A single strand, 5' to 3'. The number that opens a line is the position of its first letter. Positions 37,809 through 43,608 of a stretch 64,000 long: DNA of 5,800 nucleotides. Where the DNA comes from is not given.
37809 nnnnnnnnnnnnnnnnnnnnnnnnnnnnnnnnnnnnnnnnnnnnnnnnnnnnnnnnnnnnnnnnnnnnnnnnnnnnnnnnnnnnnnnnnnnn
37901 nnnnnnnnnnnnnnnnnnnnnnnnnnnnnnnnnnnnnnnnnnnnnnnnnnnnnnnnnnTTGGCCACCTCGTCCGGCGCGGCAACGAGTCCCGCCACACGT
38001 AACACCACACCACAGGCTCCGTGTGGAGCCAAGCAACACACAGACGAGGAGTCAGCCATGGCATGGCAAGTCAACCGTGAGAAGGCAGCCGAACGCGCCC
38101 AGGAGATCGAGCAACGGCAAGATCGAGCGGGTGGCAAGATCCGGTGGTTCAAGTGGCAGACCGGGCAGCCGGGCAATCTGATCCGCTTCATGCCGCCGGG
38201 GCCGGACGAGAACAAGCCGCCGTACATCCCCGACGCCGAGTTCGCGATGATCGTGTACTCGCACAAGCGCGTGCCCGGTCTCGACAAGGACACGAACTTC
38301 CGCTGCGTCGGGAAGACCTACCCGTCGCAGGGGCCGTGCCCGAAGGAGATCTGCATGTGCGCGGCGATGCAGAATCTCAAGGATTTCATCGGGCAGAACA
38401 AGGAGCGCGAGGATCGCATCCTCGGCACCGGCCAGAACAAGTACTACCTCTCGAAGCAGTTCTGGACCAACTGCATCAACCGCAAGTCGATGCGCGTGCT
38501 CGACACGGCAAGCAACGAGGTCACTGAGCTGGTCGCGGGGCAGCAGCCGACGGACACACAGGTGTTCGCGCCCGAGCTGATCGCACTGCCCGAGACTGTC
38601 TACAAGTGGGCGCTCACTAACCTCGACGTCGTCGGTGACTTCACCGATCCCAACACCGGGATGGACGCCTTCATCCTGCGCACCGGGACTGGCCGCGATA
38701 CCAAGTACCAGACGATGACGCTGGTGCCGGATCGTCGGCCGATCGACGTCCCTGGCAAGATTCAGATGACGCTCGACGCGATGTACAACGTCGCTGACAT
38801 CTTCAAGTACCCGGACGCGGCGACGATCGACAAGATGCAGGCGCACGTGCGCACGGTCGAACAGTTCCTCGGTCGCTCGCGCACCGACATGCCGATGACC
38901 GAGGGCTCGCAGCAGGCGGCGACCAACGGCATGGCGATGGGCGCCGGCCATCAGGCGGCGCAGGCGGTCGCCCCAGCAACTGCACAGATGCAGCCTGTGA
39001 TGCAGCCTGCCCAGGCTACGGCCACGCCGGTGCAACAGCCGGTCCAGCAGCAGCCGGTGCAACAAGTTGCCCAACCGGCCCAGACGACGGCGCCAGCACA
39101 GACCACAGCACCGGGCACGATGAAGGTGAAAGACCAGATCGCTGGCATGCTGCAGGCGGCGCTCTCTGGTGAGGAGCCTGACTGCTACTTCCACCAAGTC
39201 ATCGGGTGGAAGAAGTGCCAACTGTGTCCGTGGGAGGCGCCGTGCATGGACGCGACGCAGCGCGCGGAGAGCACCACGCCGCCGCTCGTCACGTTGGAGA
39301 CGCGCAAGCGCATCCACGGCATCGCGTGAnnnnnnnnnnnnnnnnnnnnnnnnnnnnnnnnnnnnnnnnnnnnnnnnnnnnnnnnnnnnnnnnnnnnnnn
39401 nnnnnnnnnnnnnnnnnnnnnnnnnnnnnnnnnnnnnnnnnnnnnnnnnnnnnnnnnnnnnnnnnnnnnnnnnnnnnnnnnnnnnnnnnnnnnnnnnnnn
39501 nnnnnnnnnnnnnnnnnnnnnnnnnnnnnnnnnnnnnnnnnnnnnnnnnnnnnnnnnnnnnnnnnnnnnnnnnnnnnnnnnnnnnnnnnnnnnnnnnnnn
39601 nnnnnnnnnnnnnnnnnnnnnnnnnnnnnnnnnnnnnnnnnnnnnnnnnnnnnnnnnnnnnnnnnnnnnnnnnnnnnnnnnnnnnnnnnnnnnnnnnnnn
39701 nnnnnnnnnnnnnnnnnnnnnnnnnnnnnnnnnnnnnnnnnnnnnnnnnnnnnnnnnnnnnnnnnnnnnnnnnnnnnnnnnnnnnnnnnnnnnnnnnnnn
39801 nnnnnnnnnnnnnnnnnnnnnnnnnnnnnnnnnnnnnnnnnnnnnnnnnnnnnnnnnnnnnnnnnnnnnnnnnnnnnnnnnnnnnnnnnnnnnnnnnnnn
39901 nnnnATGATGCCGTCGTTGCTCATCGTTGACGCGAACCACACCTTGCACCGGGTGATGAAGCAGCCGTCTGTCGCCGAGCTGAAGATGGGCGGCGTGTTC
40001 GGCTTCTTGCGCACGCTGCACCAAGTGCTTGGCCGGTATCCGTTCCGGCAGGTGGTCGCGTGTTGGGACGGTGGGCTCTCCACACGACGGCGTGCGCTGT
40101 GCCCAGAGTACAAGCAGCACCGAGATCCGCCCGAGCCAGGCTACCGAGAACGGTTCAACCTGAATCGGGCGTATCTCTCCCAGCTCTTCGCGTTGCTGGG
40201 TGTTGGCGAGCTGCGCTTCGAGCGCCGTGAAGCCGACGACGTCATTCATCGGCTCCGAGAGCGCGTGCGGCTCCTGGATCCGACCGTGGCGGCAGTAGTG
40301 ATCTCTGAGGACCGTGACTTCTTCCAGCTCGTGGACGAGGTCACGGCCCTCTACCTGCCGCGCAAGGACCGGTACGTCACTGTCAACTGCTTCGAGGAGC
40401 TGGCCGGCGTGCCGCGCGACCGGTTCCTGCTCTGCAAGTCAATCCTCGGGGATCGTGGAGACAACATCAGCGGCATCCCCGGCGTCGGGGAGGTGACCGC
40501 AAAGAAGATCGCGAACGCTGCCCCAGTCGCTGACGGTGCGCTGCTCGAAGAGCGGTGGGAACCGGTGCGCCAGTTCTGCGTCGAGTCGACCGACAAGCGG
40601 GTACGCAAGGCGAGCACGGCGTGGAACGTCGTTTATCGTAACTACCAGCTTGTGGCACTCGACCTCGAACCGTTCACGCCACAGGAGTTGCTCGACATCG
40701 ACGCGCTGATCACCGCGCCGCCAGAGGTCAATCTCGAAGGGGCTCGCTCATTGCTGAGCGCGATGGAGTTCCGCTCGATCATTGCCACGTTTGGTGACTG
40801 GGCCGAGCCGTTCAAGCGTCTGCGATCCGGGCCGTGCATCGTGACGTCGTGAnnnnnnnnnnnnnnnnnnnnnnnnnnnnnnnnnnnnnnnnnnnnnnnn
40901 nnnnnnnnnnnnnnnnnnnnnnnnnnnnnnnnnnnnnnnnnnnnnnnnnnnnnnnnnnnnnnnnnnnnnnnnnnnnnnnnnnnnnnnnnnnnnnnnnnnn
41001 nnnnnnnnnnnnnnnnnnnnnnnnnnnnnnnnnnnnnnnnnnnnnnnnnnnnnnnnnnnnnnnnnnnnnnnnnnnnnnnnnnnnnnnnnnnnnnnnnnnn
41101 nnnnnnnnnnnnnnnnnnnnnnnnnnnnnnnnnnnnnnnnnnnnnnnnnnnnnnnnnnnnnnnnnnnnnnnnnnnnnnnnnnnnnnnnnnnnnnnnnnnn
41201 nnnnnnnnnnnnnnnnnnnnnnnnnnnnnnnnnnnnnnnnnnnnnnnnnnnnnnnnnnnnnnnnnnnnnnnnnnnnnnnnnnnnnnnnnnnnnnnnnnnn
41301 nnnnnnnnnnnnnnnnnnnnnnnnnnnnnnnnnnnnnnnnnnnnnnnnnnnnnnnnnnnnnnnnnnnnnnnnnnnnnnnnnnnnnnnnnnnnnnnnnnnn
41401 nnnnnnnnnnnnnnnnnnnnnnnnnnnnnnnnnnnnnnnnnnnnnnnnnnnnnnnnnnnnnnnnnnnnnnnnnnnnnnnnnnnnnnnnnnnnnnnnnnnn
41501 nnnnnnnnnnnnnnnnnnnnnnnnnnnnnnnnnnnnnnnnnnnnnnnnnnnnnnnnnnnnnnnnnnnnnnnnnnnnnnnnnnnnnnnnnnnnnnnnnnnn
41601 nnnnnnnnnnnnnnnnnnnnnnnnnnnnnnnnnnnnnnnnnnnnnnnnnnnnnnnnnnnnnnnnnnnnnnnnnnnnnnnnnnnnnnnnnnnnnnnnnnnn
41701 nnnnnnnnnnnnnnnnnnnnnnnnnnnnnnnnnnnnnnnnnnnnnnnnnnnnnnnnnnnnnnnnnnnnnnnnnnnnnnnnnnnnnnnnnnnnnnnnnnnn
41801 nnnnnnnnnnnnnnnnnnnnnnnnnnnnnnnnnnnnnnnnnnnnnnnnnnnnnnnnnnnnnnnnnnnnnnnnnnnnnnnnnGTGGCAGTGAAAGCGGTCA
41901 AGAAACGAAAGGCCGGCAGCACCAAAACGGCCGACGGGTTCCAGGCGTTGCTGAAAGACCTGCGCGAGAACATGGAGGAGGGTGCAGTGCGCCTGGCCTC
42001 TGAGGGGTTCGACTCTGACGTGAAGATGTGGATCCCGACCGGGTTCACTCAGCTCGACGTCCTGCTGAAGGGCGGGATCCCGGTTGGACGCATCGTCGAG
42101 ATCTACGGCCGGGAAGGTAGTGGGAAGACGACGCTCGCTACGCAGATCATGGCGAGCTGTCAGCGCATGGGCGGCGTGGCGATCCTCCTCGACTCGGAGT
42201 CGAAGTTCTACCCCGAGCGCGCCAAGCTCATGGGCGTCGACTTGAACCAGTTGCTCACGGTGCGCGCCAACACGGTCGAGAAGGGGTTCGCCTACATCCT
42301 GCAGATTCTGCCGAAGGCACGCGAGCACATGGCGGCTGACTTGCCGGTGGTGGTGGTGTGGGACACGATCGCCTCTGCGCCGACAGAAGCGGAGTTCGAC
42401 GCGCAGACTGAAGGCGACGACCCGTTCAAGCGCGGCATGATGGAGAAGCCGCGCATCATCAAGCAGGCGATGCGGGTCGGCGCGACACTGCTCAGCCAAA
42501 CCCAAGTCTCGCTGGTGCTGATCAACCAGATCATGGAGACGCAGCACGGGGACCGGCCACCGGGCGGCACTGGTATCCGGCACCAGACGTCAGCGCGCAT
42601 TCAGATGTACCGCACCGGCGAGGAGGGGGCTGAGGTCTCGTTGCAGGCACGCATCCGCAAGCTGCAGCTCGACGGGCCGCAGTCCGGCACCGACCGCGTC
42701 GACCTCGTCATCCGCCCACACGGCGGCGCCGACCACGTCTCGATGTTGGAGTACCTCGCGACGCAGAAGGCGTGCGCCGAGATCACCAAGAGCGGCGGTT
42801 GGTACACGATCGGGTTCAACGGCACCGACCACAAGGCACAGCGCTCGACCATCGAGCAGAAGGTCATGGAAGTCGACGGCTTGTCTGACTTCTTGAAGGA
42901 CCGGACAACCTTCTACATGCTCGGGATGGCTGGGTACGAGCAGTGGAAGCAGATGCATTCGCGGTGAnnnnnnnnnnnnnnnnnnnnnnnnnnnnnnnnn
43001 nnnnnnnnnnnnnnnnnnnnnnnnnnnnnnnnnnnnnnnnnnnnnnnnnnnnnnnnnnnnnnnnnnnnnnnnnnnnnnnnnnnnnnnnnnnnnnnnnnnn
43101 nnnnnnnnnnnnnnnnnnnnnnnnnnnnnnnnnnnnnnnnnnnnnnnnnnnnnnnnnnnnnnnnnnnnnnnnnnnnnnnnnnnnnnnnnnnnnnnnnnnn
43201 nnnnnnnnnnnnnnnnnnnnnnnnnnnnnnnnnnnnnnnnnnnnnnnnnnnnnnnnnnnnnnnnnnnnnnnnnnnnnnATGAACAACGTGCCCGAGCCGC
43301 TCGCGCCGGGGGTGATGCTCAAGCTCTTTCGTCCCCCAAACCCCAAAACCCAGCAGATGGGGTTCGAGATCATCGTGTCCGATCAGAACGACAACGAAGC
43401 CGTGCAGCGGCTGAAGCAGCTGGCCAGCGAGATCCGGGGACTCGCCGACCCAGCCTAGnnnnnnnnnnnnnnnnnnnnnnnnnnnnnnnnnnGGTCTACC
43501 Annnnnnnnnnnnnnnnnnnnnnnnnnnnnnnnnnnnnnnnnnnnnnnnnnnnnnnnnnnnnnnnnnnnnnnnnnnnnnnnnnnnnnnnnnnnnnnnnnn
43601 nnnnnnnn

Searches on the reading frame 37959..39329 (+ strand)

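Call 13: search_protein_families(library=pfam, proteins=[window:37959-39329:+], max_evalue=0.01)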
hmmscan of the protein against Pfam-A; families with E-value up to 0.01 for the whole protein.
window:37959-39329:+ (456 aa): 1 family
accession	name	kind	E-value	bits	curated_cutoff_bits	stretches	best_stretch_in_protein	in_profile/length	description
PF08804.16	gp32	-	0.00058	20.4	26.8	1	70-298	2-205/208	gp32 DNA binding protein like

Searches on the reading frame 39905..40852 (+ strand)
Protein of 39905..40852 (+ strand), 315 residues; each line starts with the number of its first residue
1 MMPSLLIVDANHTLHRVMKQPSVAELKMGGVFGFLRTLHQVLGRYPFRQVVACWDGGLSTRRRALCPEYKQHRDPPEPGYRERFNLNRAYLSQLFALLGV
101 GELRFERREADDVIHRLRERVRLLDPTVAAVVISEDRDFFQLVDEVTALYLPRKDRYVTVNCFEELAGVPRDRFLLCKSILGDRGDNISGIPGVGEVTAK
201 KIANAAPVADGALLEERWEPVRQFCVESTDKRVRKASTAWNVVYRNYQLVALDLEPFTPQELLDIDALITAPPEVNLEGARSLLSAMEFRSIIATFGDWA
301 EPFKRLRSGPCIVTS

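Call 44: search_protein_families(library=pfam, proteins=[window:39905-40852:+], max_evalue=0.001)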
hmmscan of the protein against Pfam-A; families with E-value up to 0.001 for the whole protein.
window:39905-40852:+ (315 aa): 2 families
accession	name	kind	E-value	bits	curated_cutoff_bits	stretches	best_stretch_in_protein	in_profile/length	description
PF02739.22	5_3_exonuc_N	-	1e-21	77.8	34.3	1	5-153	2-148/164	5'-3' exonuclease, N-terminal resolvase-like domain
PF01367.25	5_3_exonuc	-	5.1e-06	27.3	40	1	174-211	6-43/97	5'-3' exonuclease, C-terminal SAM fold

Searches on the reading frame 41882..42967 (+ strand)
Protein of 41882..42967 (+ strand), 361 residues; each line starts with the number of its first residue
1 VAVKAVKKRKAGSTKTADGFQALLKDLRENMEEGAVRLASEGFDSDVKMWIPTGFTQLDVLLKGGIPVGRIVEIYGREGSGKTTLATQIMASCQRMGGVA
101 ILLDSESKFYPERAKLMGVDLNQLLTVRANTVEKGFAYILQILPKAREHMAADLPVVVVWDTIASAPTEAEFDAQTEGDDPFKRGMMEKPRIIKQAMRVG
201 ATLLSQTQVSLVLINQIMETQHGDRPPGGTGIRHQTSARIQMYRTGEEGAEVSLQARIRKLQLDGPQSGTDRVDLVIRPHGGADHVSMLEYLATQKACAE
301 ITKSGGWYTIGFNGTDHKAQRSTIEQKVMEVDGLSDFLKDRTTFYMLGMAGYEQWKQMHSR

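Call 44: search_protein_families(library=pfam, proteins=[window:41882-42967:+], max_evalue=0.001)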
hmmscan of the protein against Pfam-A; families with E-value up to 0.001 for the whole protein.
window:41882-42967:+ (361 aa): 5 families
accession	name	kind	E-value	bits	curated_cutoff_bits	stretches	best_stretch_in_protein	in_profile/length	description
PF00154.27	RecA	-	3.9e-28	99.1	27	1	24-247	7-223/262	recA bacterial DNA recombination protein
PF06745.19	ATPase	-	8.6e-13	48.6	26.6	1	51-125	1-78/231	KaiC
PF08423.17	Rad51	-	1.4e-11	44.6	22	1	50-244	7-211/244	Rad51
PF13481.12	AAA_25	-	4.9e-06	26.7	27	1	50-120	14-97/195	AAA domain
PF00931.28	NB-ARC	-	0.00081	19.2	23.5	0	69-96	19-45/248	NB-ARC domain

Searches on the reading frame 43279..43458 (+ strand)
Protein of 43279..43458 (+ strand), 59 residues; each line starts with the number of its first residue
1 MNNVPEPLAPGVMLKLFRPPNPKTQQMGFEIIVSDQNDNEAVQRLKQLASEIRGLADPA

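Call 82: find_encoding_contigs(protein=window:43279-43458:+, flank=5000)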
Protein window:43279-43458:+ (59 aa): no gene with exactly this product is on record in the collection.
